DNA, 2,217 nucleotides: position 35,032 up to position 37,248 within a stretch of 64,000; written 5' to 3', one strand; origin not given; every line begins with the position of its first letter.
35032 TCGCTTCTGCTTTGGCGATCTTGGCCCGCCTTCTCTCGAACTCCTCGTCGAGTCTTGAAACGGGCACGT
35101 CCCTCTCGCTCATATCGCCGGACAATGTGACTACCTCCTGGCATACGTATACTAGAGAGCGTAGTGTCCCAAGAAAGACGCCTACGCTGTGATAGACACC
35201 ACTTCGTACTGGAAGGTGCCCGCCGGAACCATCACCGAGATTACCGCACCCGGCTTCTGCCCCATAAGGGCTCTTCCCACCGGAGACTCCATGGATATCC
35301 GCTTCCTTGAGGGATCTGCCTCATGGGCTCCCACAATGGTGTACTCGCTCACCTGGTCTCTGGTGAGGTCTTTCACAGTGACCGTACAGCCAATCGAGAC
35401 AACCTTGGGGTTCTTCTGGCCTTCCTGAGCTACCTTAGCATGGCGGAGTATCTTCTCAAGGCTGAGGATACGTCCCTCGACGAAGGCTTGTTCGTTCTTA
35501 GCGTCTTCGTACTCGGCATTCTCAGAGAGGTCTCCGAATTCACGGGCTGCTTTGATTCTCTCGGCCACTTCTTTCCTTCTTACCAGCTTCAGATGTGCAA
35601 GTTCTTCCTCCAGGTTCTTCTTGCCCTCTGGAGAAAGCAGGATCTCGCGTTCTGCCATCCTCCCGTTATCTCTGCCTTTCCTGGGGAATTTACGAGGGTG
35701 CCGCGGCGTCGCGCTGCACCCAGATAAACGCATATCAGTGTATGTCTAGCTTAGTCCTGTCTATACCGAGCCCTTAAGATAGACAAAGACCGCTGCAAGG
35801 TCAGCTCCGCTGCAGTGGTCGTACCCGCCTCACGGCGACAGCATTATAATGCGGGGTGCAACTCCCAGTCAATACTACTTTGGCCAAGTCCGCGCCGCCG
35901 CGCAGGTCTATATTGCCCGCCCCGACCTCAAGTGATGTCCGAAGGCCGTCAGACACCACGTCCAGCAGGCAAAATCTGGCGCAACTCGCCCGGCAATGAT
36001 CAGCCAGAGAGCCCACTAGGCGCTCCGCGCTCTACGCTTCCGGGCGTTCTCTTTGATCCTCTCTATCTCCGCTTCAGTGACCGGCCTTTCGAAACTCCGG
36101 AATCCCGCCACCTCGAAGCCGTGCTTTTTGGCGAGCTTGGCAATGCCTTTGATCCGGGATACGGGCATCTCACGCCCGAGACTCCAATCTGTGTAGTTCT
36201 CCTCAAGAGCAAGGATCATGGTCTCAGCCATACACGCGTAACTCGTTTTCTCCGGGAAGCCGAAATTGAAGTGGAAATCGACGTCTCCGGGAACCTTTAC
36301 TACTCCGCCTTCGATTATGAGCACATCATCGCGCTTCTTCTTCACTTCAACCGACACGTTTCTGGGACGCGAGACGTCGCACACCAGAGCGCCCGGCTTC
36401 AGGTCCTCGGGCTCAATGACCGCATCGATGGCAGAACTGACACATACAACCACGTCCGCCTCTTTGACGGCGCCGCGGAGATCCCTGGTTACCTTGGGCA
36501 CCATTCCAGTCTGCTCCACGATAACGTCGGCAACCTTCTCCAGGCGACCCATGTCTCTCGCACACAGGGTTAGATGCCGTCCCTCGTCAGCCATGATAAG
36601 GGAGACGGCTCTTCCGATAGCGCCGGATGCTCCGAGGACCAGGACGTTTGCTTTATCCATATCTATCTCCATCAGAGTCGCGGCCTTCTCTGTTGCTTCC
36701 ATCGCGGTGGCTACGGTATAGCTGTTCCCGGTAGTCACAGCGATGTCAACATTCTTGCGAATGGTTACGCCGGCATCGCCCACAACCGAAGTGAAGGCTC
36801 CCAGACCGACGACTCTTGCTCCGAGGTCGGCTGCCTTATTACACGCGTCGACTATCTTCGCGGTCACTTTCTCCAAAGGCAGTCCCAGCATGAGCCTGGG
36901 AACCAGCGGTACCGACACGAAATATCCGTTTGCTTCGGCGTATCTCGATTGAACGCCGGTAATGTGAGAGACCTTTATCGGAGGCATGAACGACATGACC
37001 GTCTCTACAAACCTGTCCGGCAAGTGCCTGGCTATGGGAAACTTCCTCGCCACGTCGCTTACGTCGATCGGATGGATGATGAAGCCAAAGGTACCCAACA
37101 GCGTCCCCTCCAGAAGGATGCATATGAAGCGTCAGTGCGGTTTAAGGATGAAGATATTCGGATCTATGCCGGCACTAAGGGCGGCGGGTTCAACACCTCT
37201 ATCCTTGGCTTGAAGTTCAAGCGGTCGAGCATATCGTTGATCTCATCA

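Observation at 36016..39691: Lineage-specific operon (HTH-DRTGG-like regulator, unknown alpha/beta protein, shikimate-DH-superfamily oxidoreductase) plus a 322-aa hypothetical inserted between greA and dusB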

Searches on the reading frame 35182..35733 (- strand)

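Call 3: search_protein_families(library=pfam, proteins=[window:35182-35733:-], max_evalue=0.01)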
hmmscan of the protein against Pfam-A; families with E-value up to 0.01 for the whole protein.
window:35182-35733:- (183 aa): 2 families
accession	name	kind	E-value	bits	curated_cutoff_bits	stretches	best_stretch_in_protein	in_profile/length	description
PF03449.20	GreA_GreB_N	-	2.4e-28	98.6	24.5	1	31-101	1-71/71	Transcription elongation factor, N-terminal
PF01272.25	GreA_GreB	-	5.8e-26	90.7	26.9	1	109-182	3-76/77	Transcription elongation factor, GreA/GreB, C-term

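Call 4: search_protein_families(library=ncbifam, proteins=[window:35182-35733:-], max_evalue=0.01)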
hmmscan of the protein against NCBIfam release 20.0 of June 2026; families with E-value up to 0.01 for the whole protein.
window:35182-35733:- (183 aa): 13 families
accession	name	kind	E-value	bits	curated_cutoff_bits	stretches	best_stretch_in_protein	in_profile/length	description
NF001263.0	PRK00226.1-4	equivalog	4e-59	199.1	145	1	27-182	3-158/160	transcription elongation factor GreA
TIGR01462.1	greA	subfamily_domain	2.1e-51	174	139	1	33-181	2-150/151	transcription elongation factor GreA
NF001261.0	PRK00226.1-2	equivalog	1.3e-47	161.6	167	1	31-182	4-155/157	transcription elongation factor GreA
NF001260.0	PRK00226.1-1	equivalog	9e-46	155.4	234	1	26-181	1-156/160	transcription elongation factor GreA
NF001264.0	PRK00226.1-5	equivalog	7.7e-42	142.8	180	1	32-181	5-155/158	transcription elongation factor GreA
NF011309.0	PRK14720.1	equivalog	5.8e-30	104.1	714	1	37-182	756-901/906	transcription elongation factor GreA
NF002506.1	PRK01885.1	equivalog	2e-29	102.3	188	1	32-182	4-153/156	transcription elongation factor GreB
TIGR01461.1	greB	equivalog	1.8e-25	89.5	171.05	1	32-181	4-152/156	transcription elongation factor GreB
NF001262.0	PRK00226.1-3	equivalog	2.3e-25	89.2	161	1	32-174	8-151/165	transcription elongation factor GreA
NF004548.0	PRK05892.1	equivalog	1.1e-16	61.1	126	1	32-182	7-155/158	nucleoside diphosphate kinase regulator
NF004969.0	PRK06330.1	equivalog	2.4e-16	59.6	697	1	26-165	562-700/718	transcript cleavage factor/unknown domain fusion protein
NF004396.0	PRK05753.1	equivalog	3.2e-12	46.4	109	1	89-173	32-116/137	nucleoside diphosphate kinase regulator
NF004973.0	PRK06342.1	equivalog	2.7e-11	43.5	159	1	58-167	41-149/160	transcription elongation factor GreA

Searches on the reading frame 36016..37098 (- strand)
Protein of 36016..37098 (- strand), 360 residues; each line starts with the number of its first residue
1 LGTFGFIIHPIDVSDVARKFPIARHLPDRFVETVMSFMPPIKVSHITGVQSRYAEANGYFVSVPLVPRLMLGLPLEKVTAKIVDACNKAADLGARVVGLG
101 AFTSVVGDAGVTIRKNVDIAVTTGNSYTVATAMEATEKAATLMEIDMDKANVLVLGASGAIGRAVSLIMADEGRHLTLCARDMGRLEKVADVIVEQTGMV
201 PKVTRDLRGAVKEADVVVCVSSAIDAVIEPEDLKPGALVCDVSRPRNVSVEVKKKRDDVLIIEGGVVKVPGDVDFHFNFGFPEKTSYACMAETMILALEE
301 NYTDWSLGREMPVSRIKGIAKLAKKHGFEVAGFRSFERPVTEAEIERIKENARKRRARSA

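Call 3: search_protein_families(library=pfam, proteins=[window:36016-37098:-], max_evalue=0.01)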
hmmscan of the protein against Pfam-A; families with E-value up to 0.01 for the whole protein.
window:36016-37098:- (360 aa): 4 families
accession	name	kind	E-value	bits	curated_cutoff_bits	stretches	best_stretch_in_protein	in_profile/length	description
PF01488.26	Shikimate_DH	-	9.9e-10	39.1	24.3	1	141-256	5-125/138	Shikimate / quinate 5-dehydrogenase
PF02882.25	THF_DHG_CYH_C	-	1.1e-08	35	27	1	138-265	25-113/160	Tetrahydrofolate dehydrogenase/cyclohydrolase, NAD(P)-binding domain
PF00106.31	adh_short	-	0.00013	21.9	26.6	1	151-208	2-59/195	short chain dehydrogenase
PF13460.12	NAD_binding_10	-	0.00017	21.9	27.2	1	156-223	1-70/184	NAD(P)H-binding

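Call 4: search_protein_families(library=ncbifam, proteins=[window:36016-37098:-], max_evalue=0.01)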
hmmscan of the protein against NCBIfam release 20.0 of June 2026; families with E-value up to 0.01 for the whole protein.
window:36016-37098:- (360 aa): 71 families (the best 25 are shown)
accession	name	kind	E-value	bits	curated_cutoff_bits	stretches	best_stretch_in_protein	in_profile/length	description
NF053554.1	prodigi_MAP_PigE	equivalog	7.6e-60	203.2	850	1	4-356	2-361/837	prodigiosin MAP biosynthesis aminotransferase PigE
TIGR04058.1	AcACP_reductase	equivalog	1.8e-36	126.2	449.7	1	35-329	34-335/339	long-chain acyl-[acyl-carrier-protein] reductase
NF004779.0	PRK06125.1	subfamily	4.5e-09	36.2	261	1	143-227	1-85/259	short-chain dehydrogenase/reductase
TIGR01035.1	hemA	equivalog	2.8e-08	33.1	209.55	1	125-254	157-288/416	glutamyl-tRNA reductase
NF005672.0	PRK07454.1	equivalog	2.3e-07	30.2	234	1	149-209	6-66/241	SDR family oxidoreductase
NF006099.0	PRK08251.1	equivalog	4.6e-07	29.3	253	1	148-223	3-76/250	SDR family oxidoreductase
TIGR02992.1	ectoine_eutC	equivalog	7.2e-07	28.6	471.65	1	128-241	110-222/326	ectoine utilization protein EutC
NF005681.0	PRK07478.1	subfamily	7.4e-07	28.8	267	1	149-217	6-74/254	SDR family oxidoreductase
NF005489.0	PRK07102.1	equivalog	1.2e-06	28.3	267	1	150-228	2-81/243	SDR family oxidoreductase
NF010789.1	PRK14193.1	equivalog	1.2e-06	28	401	1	203-262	192-251/281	bifunctional methylenetetrahydrofolate dehydrogenase/methenyltetrahydrofolate cyclohydrolase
NF005806.0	PRK07666.1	equivalog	1.3e-06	27.9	286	1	146-199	4-56/239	3-ketoacyl-ACP reductase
NF004825.0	PRK06181.1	equivalog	1.8e-06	27.5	215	1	147-211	4-68/268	SDR family oxidoreductase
NF006565.0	PRK09072.1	equivalog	2e-06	27.6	238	1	146-217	2-71/265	SDR family oxidoreductase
NF005495.0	PRK07109.1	subfamily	2e-06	27.3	264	1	147-207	6-66/334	SDR family oxidoreductase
NF005881.0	PRK07832.1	equivalog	2.5e-06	26.9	296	1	146-227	6-84/287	SDR family oxidoreductase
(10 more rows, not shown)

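Call 5: search_solved_structures(query=window:36016-37098:-, max_evalue=0.01, show_alignments=1)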
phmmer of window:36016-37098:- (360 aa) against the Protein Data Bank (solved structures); distinct sequences matched with E-value up to 0.01: 15.
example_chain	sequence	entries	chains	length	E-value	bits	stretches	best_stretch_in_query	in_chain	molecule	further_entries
4ppm_A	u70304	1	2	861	7.5e-33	117.6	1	39-346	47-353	Aminotransferase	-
6jzq_A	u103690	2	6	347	2.1e-27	99.7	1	12-330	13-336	Long-chain acyl-[acyl-carrier-protein] reductase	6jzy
6jzu_A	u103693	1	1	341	2.3e-27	99.6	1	12-330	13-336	Long-chain acyl-[acyl-carrier-protein] reductase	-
6jzz_A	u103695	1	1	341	5.7e-26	95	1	12-330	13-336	Long-chain acyl-[acyl-carrier-protein] reductase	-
9e4x_A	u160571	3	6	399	5.7e-07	32.5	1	64-273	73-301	Amino acid adenylation domain protein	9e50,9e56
9e4s_A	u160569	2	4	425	6.8e-07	32.3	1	64-273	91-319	Amino acid adenylation domain protein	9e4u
9xzp_A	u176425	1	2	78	0.00012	25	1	152-221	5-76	De novo protein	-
1o5i_A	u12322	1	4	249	0.00034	23.4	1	143-189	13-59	3-oxoacyl-(acyl carrier protein) reductase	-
1xkq_A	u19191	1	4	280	0.0018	21.1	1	150-202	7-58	short-chain reductase family member (5D234)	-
3tn7_A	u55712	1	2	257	0.004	19.9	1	152-199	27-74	Short-chain alcohol dehydrogenase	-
4iuy_A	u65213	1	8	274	0.005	19.6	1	146-199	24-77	Short chain dehydrogenase/reductase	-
1xhl_A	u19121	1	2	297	0.005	19.6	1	151-202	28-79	Short-chain dehydrogenase/reductase family member (5L265), putative Tropinone Reductase-II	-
3l77_A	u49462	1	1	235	0.0054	19.5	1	153-199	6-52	Short-chain alcohol dehydrogenase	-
7pcs_A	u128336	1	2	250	0.0069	19.1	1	152-216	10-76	BbsC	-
4z0t_A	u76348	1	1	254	0.0099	18.6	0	143-196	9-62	Oxidoreductase, short-chain dehydrogenase/reductase family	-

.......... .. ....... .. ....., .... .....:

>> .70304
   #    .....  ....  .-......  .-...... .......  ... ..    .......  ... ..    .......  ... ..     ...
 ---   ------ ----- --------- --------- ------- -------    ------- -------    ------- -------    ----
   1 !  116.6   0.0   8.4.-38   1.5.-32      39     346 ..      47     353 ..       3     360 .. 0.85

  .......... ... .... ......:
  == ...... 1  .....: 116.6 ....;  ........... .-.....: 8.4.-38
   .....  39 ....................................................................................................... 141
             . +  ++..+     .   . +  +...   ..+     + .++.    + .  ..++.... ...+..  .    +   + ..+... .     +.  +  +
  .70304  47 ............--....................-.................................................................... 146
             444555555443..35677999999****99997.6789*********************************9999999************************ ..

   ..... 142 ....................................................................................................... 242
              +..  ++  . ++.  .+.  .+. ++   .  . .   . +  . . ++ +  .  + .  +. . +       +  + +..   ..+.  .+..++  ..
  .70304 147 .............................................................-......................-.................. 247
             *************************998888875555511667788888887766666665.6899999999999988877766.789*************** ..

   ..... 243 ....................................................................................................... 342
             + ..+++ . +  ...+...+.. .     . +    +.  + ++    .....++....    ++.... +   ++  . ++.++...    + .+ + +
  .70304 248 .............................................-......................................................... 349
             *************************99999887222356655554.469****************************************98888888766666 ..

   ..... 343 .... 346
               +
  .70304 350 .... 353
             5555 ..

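Call 45: search_solved_structures(query=window:36016-37098:-, max_evalue=1e-20, show_alignments=2)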
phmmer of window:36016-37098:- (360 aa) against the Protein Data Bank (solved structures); distinct sequences matched with E-value up to 1e-20: 4.
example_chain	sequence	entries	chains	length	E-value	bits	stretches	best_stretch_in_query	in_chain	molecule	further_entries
4ppm_A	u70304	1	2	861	7.5e-33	117.6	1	39-346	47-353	Aminotransferase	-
6jzq_A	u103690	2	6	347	2.1e-27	99.7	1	12-330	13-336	Long-chain acyl-[acyl-carrier-protein] reductase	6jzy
6jzu_A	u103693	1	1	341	2.3e-27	99.6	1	12-330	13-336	Long-chain acyl-[acyl-carrier-protein] reductase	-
6jzz_A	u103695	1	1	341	5.7e-26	95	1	12-330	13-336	Long-chain acyl-[acyl-carrier-protein] reductase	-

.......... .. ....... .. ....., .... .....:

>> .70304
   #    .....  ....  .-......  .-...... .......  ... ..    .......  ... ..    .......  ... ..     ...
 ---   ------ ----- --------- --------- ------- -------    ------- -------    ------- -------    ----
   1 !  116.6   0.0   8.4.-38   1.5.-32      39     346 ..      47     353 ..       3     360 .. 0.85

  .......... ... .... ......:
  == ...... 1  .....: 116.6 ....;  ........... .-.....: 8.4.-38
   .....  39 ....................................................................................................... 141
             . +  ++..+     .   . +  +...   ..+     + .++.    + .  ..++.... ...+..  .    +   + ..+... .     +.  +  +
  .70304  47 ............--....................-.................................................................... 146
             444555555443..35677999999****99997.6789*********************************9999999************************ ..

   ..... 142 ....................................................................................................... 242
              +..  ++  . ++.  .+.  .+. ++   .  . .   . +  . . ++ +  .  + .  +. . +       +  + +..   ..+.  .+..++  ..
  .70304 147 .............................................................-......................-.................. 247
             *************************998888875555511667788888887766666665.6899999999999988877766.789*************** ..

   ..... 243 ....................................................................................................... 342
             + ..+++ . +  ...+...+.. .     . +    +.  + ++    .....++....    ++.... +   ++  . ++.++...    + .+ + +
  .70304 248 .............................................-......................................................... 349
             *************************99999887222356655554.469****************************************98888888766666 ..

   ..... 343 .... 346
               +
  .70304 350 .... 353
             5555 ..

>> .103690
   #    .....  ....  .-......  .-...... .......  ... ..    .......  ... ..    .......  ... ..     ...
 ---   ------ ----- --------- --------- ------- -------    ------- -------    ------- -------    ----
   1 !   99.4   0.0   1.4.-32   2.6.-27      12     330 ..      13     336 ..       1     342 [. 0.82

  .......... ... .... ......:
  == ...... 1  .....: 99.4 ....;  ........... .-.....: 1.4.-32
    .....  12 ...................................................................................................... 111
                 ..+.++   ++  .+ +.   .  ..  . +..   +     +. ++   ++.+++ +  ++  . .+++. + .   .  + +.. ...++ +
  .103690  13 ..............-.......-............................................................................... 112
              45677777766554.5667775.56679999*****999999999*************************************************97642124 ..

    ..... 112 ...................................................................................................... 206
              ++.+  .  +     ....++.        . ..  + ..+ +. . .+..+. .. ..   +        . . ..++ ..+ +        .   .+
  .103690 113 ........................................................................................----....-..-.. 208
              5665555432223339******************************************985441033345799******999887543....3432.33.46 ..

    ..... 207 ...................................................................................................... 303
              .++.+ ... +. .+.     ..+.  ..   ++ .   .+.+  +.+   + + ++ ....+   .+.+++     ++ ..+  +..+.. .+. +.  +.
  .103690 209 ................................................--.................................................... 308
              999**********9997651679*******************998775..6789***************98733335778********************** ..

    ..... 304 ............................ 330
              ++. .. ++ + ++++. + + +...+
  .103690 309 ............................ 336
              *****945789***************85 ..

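Call 105: search_protein_families(library=padloc, proteins=[window:36016-37098:-], max_evalue=0.001)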
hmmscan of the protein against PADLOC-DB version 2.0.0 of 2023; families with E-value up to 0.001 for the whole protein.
window:36016-37098:- (360 aa): 0 families
